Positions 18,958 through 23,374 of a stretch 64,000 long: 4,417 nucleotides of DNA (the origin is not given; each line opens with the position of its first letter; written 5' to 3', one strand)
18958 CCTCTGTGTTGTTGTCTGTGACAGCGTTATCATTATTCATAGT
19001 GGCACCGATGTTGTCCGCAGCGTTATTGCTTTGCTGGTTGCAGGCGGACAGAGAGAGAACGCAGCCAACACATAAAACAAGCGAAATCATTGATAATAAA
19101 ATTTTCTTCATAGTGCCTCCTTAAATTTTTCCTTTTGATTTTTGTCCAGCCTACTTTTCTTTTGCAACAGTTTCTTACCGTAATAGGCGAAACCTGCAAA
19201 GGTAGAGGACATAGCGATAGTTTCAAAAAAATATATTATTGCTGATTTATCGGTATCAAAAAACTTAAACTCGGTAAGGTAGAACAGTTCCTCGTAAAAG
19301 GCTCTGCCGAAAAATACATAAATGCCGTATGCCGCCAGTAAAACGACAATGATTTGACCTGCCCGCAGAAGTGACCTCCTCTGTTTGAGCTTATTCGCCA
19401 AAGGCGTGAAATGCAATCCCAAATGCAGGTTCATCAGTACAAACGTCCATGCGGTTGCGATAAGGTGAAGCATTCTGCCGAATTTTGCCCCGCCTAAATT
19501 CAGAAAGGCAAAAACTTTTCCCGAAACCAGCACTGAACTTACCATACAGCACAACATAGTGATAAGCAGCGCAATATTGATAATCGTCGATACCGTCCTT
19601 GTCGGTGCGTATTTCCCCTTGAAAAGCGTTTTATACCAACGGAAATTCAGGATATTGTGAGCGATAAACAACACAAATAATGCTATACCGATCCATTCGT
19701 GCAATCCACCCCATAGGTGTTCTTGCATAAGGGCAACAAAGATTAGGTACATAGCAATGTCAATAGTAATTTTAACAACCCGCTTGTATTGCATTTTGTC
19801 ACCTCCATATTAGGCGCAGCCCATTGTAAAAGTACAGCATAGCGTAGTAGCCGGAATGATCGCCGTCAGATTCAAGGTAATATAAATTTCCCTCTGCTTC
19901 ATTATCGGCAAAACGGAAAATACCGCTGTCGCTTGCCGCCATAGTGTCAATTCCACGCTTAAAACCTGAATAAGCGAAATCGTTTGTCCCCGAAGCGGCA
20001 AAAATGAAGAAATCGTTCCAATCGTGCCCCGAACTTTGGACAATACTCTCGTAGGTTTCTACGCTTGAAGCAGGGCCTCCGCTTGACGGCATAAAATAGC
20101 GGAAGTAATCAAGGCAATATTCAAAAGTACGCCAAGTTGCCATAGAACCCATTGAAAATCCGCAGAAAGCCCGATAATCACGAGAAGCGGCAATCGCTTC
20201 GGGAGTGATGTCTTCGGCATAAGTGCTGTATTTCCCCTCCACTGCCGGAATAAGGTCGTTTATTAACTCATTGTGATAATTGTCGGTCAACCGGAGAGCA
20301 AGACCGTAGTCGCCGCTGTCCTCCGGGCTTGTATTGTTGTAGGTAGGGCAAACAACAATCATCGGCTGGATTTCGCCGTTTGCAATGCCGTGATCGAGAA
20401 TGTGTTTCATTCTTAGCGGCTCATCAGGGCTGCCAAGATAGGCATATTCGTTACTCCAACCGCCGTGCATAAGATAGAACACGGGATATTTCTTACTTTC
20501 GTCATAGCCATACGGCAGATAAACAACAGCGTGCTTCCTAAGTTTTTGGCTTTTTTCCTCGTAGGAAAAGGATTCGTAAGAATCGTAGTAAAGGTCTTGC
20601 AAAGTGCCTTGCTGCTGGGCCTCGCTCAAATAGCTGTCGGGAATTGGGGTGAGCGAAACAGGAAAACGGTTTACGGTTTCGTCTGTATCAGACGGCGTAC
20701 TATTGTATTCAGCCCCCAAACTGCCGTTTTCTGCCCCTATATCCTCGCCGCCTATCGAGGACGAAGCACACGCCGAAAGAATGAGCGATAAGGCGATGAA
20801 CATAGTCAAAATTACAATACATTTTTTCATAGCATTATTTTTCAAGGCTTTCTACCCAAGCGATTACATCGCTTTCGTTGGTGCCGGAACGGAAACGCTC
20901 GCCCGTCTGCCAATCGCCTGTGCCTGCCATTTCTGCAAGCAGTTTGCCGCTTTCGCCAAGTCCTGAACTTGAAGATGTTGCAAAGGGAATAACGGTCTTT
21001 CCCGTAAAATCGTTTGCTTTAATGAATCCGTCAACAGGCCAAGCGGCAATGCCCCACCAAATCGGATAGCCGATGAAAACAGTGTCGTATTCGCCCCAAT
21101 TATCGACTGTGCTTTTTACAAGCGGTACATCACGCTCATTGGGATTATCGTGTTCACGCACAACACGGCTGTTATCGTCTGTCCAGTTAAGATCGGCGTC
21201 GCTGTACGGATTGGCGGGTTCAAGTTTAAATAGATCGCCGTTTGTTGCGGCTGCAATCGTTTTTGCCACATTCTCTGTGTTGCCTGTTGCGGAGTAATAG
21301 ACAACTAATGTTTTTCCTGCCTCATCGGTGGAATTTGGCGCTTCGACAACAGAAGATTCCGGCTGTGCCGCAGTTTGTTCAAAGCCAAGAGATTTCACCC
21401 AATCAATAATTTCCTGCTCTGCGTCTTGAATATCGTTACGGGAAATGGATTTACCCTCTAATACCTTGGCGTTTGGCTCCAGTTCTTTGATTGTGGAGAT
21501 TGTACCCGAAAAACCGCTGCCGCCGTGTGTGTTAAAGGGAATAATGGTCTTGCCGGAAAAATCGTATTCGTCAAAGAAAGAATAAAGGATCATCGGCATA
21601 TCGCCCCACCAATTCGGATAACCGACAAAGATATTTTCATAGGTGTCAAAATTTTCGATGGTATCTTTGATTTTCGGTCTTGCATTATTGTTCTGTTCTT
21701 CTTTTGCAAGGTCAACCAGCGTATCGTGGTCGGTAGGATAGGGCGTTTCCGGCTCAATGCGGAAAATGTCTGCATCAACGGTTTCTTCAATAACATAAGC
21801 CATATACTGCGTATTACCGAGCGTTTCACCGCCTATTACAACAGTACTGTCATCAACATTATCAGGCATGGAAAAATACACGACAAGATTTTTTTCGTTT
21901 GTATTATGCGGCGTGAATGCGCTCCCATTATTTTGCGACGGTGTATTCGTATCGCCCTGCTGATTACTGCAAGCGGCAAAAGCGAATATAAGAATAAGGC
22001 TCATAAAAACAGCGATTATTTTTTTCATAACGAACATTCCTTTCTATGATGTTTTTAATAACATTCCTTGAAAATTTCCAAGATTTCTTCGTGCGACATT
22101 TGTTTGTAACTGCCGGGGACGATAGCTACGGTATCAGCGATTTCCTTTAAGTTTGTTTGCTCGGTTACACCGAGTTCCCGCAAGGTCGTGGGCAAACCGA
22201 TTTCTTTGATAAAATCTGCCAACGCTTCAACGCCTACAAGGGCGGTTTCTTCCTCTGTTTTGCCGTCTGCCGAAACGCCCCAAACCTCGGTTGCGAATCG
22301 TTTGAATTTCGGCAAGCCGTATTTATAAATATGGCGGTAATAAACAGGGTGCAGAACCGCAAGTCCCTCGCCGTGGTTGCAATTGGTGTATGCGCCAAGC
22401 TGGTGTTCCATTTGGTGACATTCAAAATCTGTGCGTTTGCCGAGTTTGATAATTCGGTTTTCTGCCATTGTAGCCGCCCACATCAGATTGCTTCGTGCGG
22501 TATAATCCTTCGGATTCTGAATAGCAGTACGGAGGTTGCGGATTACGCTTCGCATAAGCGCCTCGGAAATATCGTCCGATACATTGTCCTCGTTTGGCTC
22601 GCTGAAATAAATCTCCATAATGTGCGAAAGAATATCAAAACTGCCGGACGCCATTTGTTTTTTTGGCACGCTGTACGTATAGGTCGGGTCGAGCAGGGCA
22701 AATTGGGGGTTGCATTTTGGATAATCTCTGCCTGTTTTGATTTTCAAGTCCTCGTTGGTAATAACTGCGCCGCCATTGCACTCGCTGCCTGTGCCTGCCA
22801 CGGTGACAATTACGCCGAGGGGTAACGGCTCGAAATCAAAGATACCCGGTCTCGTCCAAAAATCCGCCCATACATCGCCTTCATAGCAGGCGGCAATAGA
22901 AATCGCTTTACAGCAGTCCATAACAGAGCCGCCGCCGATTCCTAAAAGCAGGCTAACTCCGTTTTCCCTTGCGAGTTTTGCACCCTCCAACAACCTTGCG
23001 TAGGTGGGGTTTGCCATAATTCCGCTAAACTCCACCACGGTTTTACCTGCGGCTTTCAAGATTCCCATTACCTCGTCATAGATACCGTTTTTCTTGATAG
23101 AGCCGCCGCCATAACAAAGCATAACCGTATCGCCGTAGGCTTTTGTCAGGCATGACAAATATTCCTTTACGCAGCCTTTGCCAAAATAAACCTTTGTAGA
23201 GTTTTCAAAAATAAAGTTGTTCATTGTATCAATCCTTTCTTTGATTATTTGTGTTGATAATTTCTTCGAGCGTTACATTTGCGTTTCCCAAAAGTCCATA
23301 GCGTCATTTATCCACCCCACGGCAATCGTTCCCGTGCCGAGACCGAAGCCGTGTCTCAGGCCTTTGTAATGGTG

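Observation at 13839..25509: LysR-headed 11.5-kb cluster combining lipoprotein-anchored flavodoxins, a His-rich membrane protein, lipoprotein esterases and cytoplasmic reductases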

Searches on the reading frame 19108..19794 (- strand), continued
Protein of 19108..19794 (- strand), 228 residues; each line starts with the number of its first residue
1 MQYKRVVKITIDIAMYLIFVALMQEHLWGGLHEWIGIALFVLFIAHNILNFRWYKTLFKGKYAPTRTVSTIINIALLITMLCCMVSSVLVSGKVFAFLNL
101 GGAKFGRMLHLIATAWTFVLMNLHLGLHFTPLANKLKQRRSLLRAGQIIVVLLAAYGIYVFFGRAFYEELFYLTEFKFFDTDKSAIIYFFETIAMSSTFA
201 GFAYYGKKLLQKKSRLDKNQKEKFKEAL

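Call 43: fold_search(model_id=the predicted structure, library=pdb)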
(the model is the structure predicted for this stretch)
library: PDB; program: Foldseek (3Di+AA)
matches with E <= 10: 59; with E <= 0.001: 0
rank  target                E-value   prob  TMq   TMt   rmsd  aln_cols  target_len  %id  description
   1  7a0g_AAA              1.8e+00  0.06  0.16  0.12  37.8       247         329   13  Structure of the SmhB pore of the tripartite alpha-pore forming toxin, Smh, from Serratia marcescens. (released 2021-03-31)
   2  9p83_R                2.8e+00  0.06  0.19  0.17  21.2       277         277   13  NTSR1-Gi-NTS(8-13) GTP-Bound Complex in the Non-Canonical, AHD Open State (NC-Open-GTP) (released 2026-03-25)
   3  4q7c_A                2.9e+00  0.08  0.22  0.17  19.1       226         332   11  Structure of AF2299, a CDP-alcohol phosphotransferase (released 2014-05-28)
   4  7a0g_EEE              3.4e+00  0.04  0.16  0.12  37.5       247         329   13  Structure of the SmhB pore of the tripartite alpha-pore forming toxin, Smh, from Serratia marcescens. (released 2021-03-31)
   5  7dd6_A                3.7e+00  0.09  0.24  0.10  15.0       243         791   15  Structure of Ca2+/L-Trp-bonnd Calcium-Sensing Receptor in active state (released 2021-06-16)
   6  7ej2_B                3.9e+00  0.09  0.26  0.19  14.7       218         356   14  human voltage-gated potassium channel KV1.3 H451N mutant (released 2021-06-09)
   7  4ry2_A                4.1e+00  0.06  0.21  0.08  22.0       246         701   13  Crystal structure of the peptidase-containing ABC transporter PCAT1 (released 2015-07-22)
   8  8vp5_B                4.1e+00  0.06  0.19  0.08  23.2       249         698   14  Cryo-EM structure of the ABC transporter PCAT1 bound with ADP and Substrate (released 2024-10-30)
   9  6iko_A                4.3e+00  0.08  0.20  0.16  38.5       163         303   14  Crystal structure of mouse GAS7cb (released 2019-10-16)
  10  7a0g_DDD              4.3e+00  0.03  0.15  0.12  37.2       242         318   13  Structure of the SmhB pore of the tripartite alpha-pore forming toxin, Smh, from Serratia marcescens. (released 2021-03-31)
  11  5a7d_N                4.7e+00  0.16  0.29  0.24   9.8       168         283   12  Tetrameric assembly of LGN with Inscuteable (released 2016-08-03)
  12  8t3l_B                4.7e+00  0.12  0.30  0.25  14.4       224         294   12  TRPV1 in nanodisc bound with 2 LPA molecules in neighboring monomers (released 2024-05-08)
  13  4o6n_A                5.2e+00  0.06  0.22  0.17  15.3       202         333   10  Structure of AF2299, a CDP-alcohol phosphotransferase (CDP-bound) (released 2014-05-14)
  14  8vp6_B                5.2e+00  0.04  0.19  0.08  23.0       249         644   15  Cryo-EM structure of the ABC transporter PCAT1 bound with Mg_class_2 (released 2024-10-30)
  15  4hks_A                5.4e+00  0.12  0.28  0.35  19.8       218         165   12  Calcium release-activated calcium (CRAC) channel ORAI, K163W mutant (released 2012-11-28)
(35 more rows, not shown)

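Call 44: search_solved_structures(query=A1, max_evalue=10, show_alignments=2)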
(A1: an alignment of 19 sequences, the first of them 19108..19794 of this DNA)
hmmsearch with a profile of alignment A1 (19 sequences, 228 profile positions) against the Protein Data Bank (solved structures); distinct sequences matched with E-value up to 10: 0.
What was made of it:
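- On DUF4405 (PF14358) heme-b membrane cytochromes: A profile search of PDB sequences gave no hit (call 44).
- Tried and rejected: Foldseek of the DUF4405 model against the PDB (call 43) and a profile search of PDB sequences (call 44) found nothing usable.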

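Call 47: list_cluster_members(proteins=[window:19108-19794:-, window:18428-19111:-, window:20835-22037:-, window:48478-49878:-, window:44121-45386:-, window:38660-40138:-])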
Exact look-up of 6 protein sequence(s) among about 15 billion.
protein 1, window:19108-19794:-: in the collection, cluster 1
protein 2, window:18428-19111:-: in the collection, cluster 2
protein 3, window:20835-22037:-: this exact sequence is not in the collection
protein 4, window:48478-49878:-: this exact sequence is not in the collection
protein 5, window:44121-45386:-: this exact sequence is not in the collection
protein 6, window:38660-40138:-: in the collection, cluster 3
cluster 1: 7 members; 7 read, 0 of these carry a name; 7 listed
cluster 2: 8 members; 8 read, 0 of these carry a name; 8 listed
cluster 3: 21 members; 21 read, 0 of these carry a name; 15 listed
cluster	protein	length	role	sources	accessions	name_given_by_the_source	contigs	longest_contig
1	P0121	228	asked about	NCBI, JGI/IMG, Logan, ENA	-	-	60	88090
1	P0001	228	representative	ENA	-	-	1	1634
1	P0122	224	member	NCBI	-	-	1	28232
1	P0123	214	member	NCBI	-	-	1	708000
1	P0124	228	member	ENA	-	-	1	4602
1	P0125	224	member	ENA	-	-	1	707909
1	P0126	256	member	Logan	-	-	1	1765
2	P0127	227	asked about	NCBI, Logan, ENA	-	-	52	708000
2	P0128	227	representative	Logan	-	-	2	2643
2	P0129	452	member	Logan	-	-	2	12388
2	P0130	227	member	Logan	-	-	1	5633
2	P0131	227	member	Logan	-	-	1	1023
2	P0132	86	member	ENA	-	-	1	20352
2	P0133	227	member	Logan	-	-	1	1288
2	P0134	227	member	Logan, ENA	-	-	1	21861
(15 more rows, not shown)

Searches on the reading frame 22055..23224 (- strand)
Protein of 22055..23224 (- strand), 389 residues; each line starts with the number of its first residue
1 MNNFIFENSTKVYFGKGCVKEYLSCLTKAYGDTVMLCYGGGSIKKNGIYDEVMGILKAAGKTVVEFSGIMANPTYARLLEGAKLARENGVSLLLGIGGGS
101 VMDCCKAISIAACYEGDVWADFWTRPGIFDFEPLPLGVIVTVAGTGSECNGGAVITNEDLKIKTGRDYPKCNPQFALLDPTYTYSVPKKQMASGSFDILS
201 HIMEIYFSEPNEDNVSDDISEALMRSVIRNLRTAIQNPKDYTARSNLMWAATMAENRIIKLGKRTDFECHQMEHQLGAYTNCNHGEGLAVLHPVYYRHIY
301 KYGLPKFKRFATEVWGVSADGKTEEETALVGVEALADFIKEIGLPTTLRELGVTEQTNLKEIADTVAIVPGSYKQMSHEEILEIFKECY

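Call 3: search_protein_families(library=pfam, proteins=[window:22055-23224:-], max_evalue=0.01)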
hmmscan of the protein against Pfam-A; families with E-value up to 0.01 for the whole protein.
window:22055-23224:- (389 aa): 3 families
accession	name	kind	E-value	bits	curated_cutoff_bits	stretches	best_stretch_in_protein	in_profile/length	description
PF00465.25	Fe-ADH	-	7.6e-41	139.9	31.3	1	10-180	2-168/168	Iron-containing alcohol dehydrogenase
PF25137.1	ADH_Fe_C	-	3.2e-35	122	27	1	192-388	2-193/194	Fe-containing alcohol dehydrogenase family, C-terminal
PF13685.12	Fe-ADH_2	-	4.2e-07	30.5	28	1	14-110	2-95/149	Iron-containing alcohol dehydrogenase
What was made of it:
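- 22055..23224 (-): Cytoplasmic iron-containing alcohol dehydrogenase / aldehyde reductase (389 aa), YqhD-like. Call 3: Fe-ADH plus ADH_Fe_C.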

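Call 42: search_protein_families(library=ncbifam, proteins=[window:22055-23224:-], max_evalue=0.00001)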
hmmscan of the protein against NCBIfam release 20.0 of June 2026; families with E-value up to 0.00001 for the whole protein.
window:22055-23224:- (389 aa): 17 families
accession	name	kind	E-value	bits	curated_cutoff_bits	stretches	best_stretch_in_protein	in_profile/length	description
NF011717.0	PRK15138.1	equivalog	6.9e-74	249.2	645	1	1-356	1-351/387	alcohol dehydrogenase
NF053866.1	CholDhdGbsBBac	equivalog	6e-45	153.5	550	1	6-389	12-391/392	choline dehydrogenase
NF041833.1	Fe_ADH_ErcA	equivalog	2.6e-44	151.9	550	1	12-387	11-380/382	alcohol dehydrogenase-like regulatory protein ErcA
TIGR02638.1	lactal_redase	equivalog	1.3e-42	146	523.15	1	11-385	9-379/379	lactaldehyde reductase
NF007911.0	PRK10624.1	equivalog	3.9e-42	144.6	537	1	8-388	8-381/382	lactaldehyde reductase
NF058672.1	4HyButDHCUPNE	equivalog_domain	2.5e-37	128.9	500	1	10-362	8-349/378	4-hydroxybutyrate dehydrogenase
NF007363.0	PRK09860.1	equivalog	5e-34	118.1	581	1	15-386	15-380/383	L-threonine dehydrogenase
NF010378.0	PRK13805.1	equivalog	1.7e-32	112.2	951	1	6-363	459-832/872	bifunctional acetaldehyde-CoA/alcohol dehydrogenase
NF050025.1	SulfAcetaldRedSarD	equivalog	4.7e-28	98.1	700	1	4-366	3-358/385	sulfoacetaldehyde reductase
TIGR04266.1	NDMA_methanol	equivalog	2.7e-22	79.2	625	1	36-350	42-353/420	NDMA-dependent methanol dehydrogenase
NF011998.0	PRK15454.1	equivalog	1.1e-20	73.7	556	1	85-356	102-360/395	ethanolamine utilization ethanol dehydrogenase EutG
TIGR03405.1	Phn_Fe-ADH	equivalog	6.4e-19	67.9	423.7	1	46-321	37-309/355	iron-containing alcohol dehydrogenase PsrA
NF041822.1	daptide_DH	equivalog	3.5e-12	45.9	300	1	85-301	52-276/363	daptide-type RiPP biosynthesis dehydogenase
NF006941.0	PRK09423.1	subfamily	6.4e-12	45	336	0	27-110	25-105/367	glycerol dehydrogenase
NF047954.1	PrpdilGlycDhGldA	equivalog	4.6e-07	29.4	700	0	62-109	60-104/365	bifunctional L-1,2-propanediol dehydrogenase/glycerol dehydrogenase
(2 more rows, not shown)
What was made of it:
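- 22055..23224 (-): Call 42: best NCBIfam hit is PRK15138 alcohol dehydrogenase at 249 bits, below its 645-bit cut-off.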
